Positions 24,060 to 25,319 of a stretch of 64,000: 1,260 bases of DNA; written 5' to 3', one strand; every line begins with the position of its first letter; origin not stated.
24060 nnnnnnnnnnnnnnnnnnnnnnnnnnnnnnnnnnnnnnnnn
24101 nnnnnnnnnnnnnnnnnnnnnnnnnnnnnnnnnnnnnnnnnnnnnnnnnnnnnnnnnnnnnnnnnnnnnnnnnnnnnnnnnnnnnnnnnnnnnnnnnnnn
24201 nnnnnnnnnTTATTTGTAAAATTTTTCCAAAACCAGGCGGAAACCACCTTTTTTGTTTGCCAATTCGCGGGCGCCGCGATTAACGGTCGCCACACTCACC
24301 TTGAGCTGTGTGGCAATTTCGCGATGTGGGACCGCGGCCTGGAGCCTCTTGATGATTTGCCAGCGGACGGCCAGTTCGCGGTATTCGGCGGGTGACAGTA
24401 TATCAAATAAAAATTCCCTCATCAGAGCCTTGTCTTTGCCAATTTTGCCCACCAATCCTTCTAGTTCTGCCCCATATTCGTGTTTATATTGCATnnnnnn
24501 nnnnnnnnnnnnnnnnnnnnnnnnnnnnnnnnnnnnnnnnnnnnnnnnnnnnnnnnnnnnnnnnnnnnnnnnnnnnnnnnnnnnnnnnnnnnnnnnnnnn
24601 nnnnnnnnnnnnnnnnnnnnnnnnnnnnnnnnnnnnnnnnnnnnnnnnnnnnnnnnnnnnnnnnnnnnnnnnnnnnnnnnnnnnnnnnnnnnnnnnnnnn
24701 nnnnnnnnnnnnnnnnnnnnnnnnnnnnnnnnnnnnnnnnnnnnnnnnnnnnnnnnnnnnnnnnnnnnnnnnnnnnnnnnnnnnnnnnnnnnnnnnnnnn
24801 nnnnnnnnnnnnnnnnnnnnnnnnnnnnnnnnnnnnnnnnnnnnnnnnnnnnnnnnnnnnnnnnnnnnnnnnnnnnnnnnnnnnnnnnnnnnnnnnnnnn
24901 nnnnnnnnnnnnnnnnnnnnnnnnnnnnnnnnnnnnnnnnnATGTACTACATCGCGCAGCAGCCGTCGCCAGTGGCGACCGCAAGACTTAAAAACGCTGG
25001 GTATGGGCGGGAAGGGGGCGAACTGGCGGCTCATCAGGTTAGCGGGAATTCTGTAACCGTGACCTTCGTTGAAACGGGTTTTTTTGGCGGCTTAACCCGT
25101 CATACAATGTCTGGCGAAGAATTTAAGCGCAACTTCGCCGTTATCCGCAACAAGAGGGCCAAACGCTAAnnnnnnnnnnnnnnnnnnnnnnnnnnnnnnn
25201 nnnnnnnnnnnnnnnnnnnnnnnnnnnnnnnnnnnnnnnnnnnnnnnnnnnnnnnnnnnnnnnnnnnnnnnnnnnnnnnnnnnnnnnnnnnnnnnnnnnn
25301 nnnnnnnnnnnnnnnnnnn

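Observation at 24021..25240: Small higher-GC island with a TrpR-family regulator, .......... operators and 18-bp terminal inverted repeats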

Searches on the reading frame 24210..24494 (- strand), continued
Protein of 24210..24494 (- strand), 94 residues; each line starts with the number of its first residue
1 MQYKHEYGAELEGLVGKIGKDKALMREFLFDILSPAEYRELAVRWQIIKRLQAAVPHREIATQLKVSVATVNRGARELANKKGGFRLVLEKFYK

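Call 83: search_protein_families(library=padloc, proteins=[window:24210-24494:-], max_evalue=0.01)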
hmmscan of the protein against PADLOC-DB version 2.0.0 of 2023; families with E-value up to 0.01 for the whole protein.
window:24210-24494:- (94 aa): 1 family
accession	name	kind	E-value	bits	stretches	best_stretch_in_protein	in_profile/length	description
PDLC01848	CARF3--CARF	-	0.0077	13.9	1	45-81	140-176/197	-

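Call 91: search_protein_families(library=ncbifam, proteins=[L048:2822-3835:+, L048:4737-5969:+, L048:5959-6750:+, L043:2852-3832:+, L043:4551-5966:+, L043:5963-6418:+, L043:6723-8018:+], max_evalue=1e-10)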
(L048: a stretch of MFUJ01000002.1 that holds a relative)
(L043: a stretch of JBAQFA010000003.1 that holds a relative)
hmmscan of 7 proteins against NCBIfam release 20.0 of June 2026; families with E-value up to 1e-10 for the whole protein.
L048:2822-3835:+ (337 aa): 9 families
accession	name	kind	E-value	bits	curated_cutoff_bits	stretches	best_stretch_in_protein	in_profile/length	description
TIGR00233.1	trpS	equivalog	2.2e-76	257.3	176.75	1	6-331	3-326/328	tryptophan--tRNA ligase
NF008922.0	PRK12283.1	equivalog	2.2e-76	257.3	572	2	5-177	3-174/400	tryptophan--tRNA ligase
NF009207.0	PRK12556.1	equivalog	5.3e-58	196.4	479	1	5-333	3-331/332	tryptophan--tRNA ligase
NF008923.0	PRK12284.1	equivalog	1e-53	182.7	597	1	7-333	4-331/431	tryptophan--tRNA ligase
NF008927.0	PRK12285.1-4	equivalog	2e-29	102.8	478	1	7-300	75-364/385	tryptophan--tRNA ligase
NF008925.0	PRK12285.1-2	equivalog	1.4e-27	96.6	451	1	7-307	64-359/365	tryptophan--tRNA ligase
NF006330.0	PRK08560.1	equivalog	6.5e-23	81.3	220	1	9-300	36-333/342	tyrosine--tRNA ligase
NF008924.0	PRK12285.1-1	equivalog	8e-22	78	644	1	8-321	76-377/381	tryptophan--tRNA ligase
NF008926.0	PRK12285.1-3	equivalog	8.4e-16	57.9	320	0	8-171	68-229/429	tryptophan--tRNA ligase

L048:4737-5969:+ (410 aa): 13 families
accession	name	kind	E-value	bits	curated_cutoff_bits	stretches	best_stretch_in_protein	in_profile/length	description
NF010376.0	PRK13803.1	equivalog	6.2e-176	586.8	819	1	6-392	209-595/600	bifunctional phosphoribosylanthranilate isomerase/tryptophan synthase subunit beta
TIGR00263.1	trpB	equivalog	5.1e-173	575.6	392.45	1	8-390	1-383/385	tryptophan synthase subunit beta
NF010375.0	PRK13802.1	equivalog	5.5e-123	411.5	1386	1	6-386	275-667/695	bifunctional indole-3-glycerol phosphate synthase/tryptophan synthase subunit beta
TIGR01415.1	trpB_rel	hypoth_equivalog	9.3e-59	199.2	518.85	1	35-391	44-415/419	TrpB-like pyridoxal phosphate-dependent enzyme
NF009057.0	PRK12391.1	equivalog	6.5e-57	193.1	366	1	48-394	69-428/441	TrpB-like pyridoxal phosphate-dependent enzyme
NF004996.0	PRK06381.1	equivalog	1.3e-15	57.3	266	1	57-249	15-190/319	threonine synthase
TIGR01139.1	cysK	equivalog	1.6e-13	50.5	350.95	0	58-258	8-197/298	cysteine synthase A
NF040741.1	ornith_OrtB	equivalog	1.6e-12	46.6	550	1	63-249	72-249/464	2-amino-4-oxopentanoate thiolase subunit OrtB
NF006094.0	PRK08246.1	subfamily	3.3e-12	46.4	331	1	56-260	22-201/310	serine/threonine dehydratase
NF006050.0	PRK08197.1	equivalog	9.3e-12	44.4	303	1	58-380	81-380/406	threonine synthase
TIGR01136.1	cysKM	subfamily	1.3e-11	44.4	344.15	0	58-258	8-197/299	cysteine synthase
NF008735.0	PRK11761.1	equivalog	3.9e-11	42.7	413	0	58-257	13-200/296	cysteine synthase CysM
NF006390.0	PRK08639.1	equivalog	9.8e-11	41.2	421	0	56-261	24-214/418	threonine ammonia-lyase IlvA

L048:5959-6750:+ (263 aa): 2 families
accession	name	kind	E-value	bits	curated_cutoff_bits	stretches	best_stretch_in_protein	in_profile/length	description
TIGR00262.1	trpA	equivalog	2.3e-66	223.3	102.35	1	10-261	2-255/256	tryptophan synthase subunit alpha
NF009621.0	PRK13125.1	equivalog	1.6e-22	80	234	1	20-257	6-236/244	tryptophan synthase subunit alpha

L043:2852-3832:+ (326 aa): 0 families

L043:4551-5966:+ (471 aa): 5 families
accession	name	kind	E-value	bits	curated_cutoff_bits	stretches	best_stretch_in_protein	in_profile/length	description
NF009057.0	PRK12391.1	equivalog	3.3e-210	698.3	366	1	35-470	2-430/441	TrpB-like pyridoxal phosphate-dependent enzyme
TIGR01415.1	trpB_rel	hypoth_equivalog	1.4e-191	636.8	518.85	1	46-468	1-418/419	TrpB-like pyridoxal phosphate-dependent enzyme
NF010376.0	PRK13803.1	equivalog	1.8e-48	165.8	819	1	106-466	248-595/600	bifunctional phosphoribosylanthranilate isomerase/tryptophan synthase subunit beta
TIGR00263.1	trpB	equivalog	1.6e-46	159.1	392.45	1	107-460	39-379/385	tryptophan synthase subunit beta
NF010375.0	PRK13802.1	equivalog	1.1e-34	119.6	1386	1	114-461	324-668/695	bifunctional indole-3-glycerol phosphate synthase/tryptophan synthase subunit beta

L043:5963-6418:+ (151 aa): 1 family
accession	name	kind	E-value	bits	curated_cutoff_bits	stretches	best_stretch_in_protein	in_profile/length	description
NF053625.1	SerKinSerKArch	equivalog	9.2e-15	54.4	380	1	38-117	15-98/244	ADP-dependent L-serine kinase SerK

L043:6723-8018:+ (431 aa): 6 families
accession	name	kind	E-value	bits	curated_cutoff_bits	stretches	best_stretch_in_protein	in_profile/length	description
TIGR01356.1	aroA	equivalog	1.2e-116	390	287.25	1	13-424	1-413/415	3-phosphoshikimate 1-carboxyvinyltransferase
NF008816.0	PRK11860.1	equivalog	5.2e-80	269.4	943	1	6-422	10-434/662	bifunctional 3-phosphoshikimate 1-carboxyvinyltransferase/cytidylate kinase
NF011381.1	PRK14806.1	equivalog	1.1e-51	176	902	1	4-428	305-731/733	bifunctional prephenate dehydrogenase/3-phosphoshikimate 1-carboxyvinyltransferase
NF006873.0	PRK09369.1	subfamily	8.5e-30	103.7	297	1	2-430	3-417/419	UDP-N-acetylglucosamine 1-carboxyvinyltransferase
TIGR01072.1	murA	equivalog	1.6e-26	93.1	392.7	1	3-428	4-415/416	UDP-N-acetylglucosamine 1-carboxyvinyltransferase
NF009470.0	PRK12830.1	equivalog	2.7e-19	69.2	552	1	2-430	3-415/417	UDP-N-acetylglucosamine 1-carboxyvinyltransferase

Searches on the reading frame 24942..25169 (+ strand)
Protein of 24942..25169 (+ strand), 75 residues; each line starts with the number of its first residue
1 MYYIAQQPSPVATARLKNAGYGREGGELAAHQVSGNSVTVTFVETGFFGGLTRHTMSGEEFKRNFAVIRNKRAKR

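Call 5: search_protein_families(library=pfam, proteins=[window:24942-25169:+], max_evalue=1)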
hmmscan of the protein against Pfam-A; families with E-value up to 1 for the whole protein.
window:24942-25169:+ (75 aa): 0 families

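Call 8: find_homologous_proteins(query=window:24942-25166:+, max_evalue=0.01)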
Query window:24942-25166:+ (75 aa): 3 proteins with E <= 0.01 among 3 candidates.
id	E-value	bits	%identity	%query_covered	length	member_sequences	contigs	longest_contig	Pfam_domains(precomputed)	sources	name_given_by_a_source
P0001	8.9e-42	157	100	100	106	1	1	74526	-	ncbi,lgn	-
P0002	1.0e-33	132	83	100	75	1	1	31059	-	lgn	-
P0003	2.2e-22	96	65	100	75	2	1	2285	-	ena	-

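Call 9: search_protein_families(library=ncbifam, proteins=[window:24942-25169:+], max_evalue=1)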
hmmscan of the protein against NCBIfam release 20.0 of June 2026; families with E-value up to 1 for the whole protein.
window:24942-25169:+ (75 aa): 0 families

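Call 10: search_protein_families(library=phrogs, proteins=[window:24942-25169:+], max_evalue=1)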
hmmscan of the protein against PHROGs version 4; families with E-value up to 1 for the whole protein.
window:24942-25169:+ (75 aa): 0 families

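Call 11: find_encoding_contigs(protein=P0002, flank=6000)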
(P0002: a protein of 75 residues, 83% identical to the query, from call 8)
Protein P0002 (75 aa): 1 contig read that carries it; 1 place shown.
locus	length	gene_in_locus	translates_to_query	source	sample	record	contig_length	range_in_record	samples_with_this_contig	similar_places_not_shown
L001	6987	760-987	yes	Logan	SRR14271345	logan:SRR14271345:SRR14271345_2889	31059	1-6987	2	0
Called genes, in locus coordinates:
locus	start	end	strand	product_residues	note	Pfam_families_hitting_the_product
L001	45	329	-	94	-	PF01371:Trp_repressor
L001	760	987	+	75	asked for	-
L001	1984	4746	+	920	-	PF07517:SecA_DEAD, PF01043:SecA_PP_bind, PF21090:P-loop_SecA, PF07516:SecA_SW, PF02810:SEC-C (weak)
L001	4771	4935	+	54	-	-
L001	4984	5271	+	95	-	-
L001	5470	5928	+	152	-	PF00293:NUDIX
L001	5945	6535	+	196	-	PF01725:Ham1p_like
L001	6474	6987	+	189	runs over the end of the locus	PF03167:UDG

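Call 12: find_encoding_contigs(protein=P0003, flank=6000)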
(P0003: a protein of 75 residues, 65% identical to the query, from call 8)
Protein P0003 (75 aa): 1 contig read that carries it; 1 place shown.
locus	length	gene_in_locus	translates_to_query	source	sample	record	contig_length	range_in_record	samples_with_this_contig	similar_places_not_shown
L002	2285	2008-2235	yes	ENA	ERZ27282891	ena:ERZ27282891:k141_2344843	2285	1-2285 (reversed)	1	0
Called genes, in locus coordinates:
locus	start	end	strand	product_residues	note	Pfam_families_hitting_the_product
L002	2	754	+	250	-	?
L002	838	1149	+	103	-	PF02482:Ribosomal_S30AE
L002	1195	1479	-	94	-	PF01371:Trp_repressor, PF13384:HTH_23 (faint)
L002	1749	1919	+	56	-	-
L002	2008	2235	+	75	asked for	-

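Call 13: find_encoding_contigs(protein=P0001, flank=3000, max_places=3)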
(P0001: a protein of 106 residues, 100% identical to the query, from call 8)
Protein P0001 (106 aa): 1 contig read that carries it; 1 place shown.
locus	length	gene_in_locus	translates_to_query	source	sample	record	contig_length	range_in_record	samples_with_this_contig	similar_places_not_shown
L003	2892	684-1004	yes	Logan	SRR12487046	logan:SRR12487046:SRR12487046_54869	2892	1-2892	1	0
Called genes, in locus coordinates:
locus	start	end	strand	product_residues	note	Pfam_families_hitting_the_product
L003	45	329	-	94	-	PF01371:Trp_repressor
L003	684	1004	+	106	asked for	-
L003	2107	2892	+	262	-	?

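Call 32: predict_structure(alignment_id=A2)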
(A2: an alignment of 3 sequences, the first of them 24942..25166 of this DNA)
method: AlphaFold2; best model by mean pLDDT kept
length: 75 residues; sequences in the alignment: 3
mean_pLDDT: 64.9   pTM: 0.54
mean pLDDT of the five models: 64.9, 62.7, 61.9, 59.8, 51.5
residues with pLDDT >= 90: 0; 70-90: 38; 50-70: 22; < 50: 15
segments of 3 or more residues with pLDDT < 50: 1-10, 71-75
pLDDT, mean of each block of 10 residues (from residue 1): 37 65 68 78 67 80 69 45
secondary structure, 60 per line:
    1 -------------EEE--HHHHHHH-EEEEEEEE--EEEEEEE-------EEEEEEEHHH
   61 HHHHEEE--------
elements in order: E14-16 H19-25 E27-34 E37-43 E51-57 H58-64 E65-67

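Call 34: search_protein_representatives(alignment_id=A2)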
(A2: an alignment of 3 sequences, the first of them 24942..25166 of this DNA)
Query: 3 sequences, 75 profile positions. Proteins with E-value up to 0.001 (for the whole library): 14; up to 1e-10: 7; up to 1e-30: 1. The best 14 are listed.
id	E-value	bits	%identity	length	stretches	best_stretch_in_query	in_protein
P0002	8.2e-45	167.0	-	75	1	1-75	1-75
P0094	4.4e-19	84.5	-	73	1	1-70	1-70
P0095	1.8e-17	79.3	-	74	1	6-72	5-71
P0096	2.2e-14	69.5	-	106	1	6-73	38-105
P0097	5.1e-14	68.3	-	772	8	25-53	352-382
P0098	4.6e-13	65.3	-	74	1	3-73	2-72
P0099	1.5e-11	60.4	-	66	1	8-69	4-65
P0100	3.6e-10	56.0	-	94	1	5-69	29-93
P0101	1.2e-07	47.9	-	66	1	11-69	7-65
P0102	2.7e-07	46.7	-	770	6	26-59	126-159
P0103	3.3e-07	46.5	-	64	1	12-69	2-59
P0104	4.1e-05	39.8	-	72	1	1-67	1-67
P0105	3.2e-04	36.9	-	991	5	9-38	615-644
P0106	8.7e-04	35.5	-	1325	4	9-37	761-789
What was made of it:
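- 24942..25169 (+): 75-aa orphan protein. The Shine-Dalgarno sequence AAGGAGG is at 24931-24937. Only about 10 related clusters among 1.84 billion representatives (call 34).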

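Call 68: predict_structure(alignment_id=A5)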
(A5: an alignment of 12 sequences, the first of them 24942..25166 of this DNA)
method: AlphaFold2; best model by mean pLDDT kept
length: 75 residues; sequences in the alignment: 12
mean_pLDDT: 76.1   pTM: 0.58
mean pLDDT of the five models: 76.1, 75.2, 73.5, 72.8, 72.7
residues with pLDDT >= 90: 10; 70-90: 43; 50-70: 14; < 50: 8
segments of 3 or more residues with pLDDT < 50: 1-6
pLDDT, mean of each block of 10 residues (from residue 1): 48 86 85 88 69 86 85 48
secondary structure, 60 per line:
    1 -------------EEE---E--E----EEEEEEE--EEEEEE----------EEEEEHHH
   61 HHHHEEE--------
elements in order: E14-16 E28-34 E37-42 E53-57 H58-64 E65-67
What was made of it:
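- Tried and rejected: Two AlphaFold2 models (pLDDT 65, then 76; calls 32, 68).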

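Call 72: fold_search(model_id=the predicted structure, library=pdb)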
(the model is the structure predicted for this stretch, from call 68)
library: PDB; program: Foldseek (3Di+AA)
matches with E <= 10: 570; with E <= 0.001: 0
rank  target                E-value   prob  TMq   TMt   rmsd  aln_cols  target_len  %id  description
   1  5d74_A                1.2e-01  0.97  0.49  0.19   3.2        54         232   20  The crystal structure of Ly7917 (released 2016-08-17)
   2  5d74_B                1.4e-01  0.94  0.46  0.17   3.5        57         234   21  The crystal structure of Ly7917 (released 2016-08-17)
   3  5d76_B                2.0e-01  0.91  0.47  0.19   3.8        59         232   19  The crystal structure of Ly7917 with the hydrolyzing product of MDP (released 2016-08-17)
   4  6l7o_S                2.1e-01  0.92  0.48  0.56   3.1        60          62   17  cryo-EM structure of cyanobacteria Fd-NDH-1L complex (released 2020-02-19)
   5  5d76_A                3.4e-01  0.82  0.47  0.18   3.4        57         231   21  The crystal structure of Ly7917 with the hydrolyzing product of MDP (released 2016-08-17)
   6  2kds_MODEL_1_A        3.4e-01  0.54  0.38  0.32   4.5        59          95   19  Structure of Ribosomal Protein L14e from Sulfolobus solfataricus (released 2009-05-12)
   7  3fb9_A                4.4e-01  0.54  0.41  0.36   5.7        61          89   13  The crystal structure of the protein with unknown function from Streptococcus pneumoniae TIGR4 (released 2008-12-23)
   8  9bel_B                6.0e-01  0.47  0.39  0.41   9.0        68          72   13  Tungstate binding protein (Tungbindin) from Eubacterium limosum with five Tungstates bound (released 2024-09-04)
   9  9bjf_F                7.2e-01  0.51  0.38  0.41   8.9        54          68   13  Tungstate binding protein (Tungbindin) from Eubacterium limosum in apo form (released 2024-09-04)
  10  7qep_N7               7.2e-01  0.47  0.45  0.31   5.3        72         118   10  Cryo-EM structure of the ribosome from Encephalitozoon cuniculi (released 2022-02-09)
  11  3fc3_B                7.6e-01  0.77  0.47  0.21   3.1        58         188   17  Crystal structure of the beta-beta-alpha-Me type II restriction endonuclease Hpy99I (released 2009-03-31)
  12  8b0v_A                7.6e-01  0.35  0.38  0.26   4.3        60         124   13  Crystal structure of C-terminal domain of Pseudomonas aeruginosa LexA G91D mutant (released 2024-03-27)
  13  5t1q_D                8.1e-01  0.51  0.47  0.13   3.5        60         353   12  2.15 Angstrom Crystal Structure of N-acetylmuramoyl-L-alanine Amidase from Staphylococcus aureus. (released 2017-06-07)
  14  7ohp_M                8.1e-01  0.41  0.40  0.27   4.0        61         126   18  Nog1-TAP associated immature ribosomal particles from S. cerevisiae after rpL25 expression shut down, population A (released 2021-11-03)
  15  9beb_E                8.6e-01  0.41  0.40  0.42   9.0        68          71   13  Tungstate binding protein (Tungbindin) from Eubacterium limosum with eight Tungstates bound (released 2024-09-04)
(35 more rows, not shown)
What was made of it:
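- Tried and rejected: Foldseek against the PDB gave E>=0.12 with weak SH3-, KOW- and L14e-like neighbours (call 72).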

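Call 83: search_protein_families(library=padloc, proteins=[window:24942-25169:+], max_evalue=0.01)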
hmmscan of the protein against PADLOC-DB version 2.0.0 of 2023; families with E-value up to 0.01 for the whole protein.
window:24942-25169:+ (75 aa): 0 families
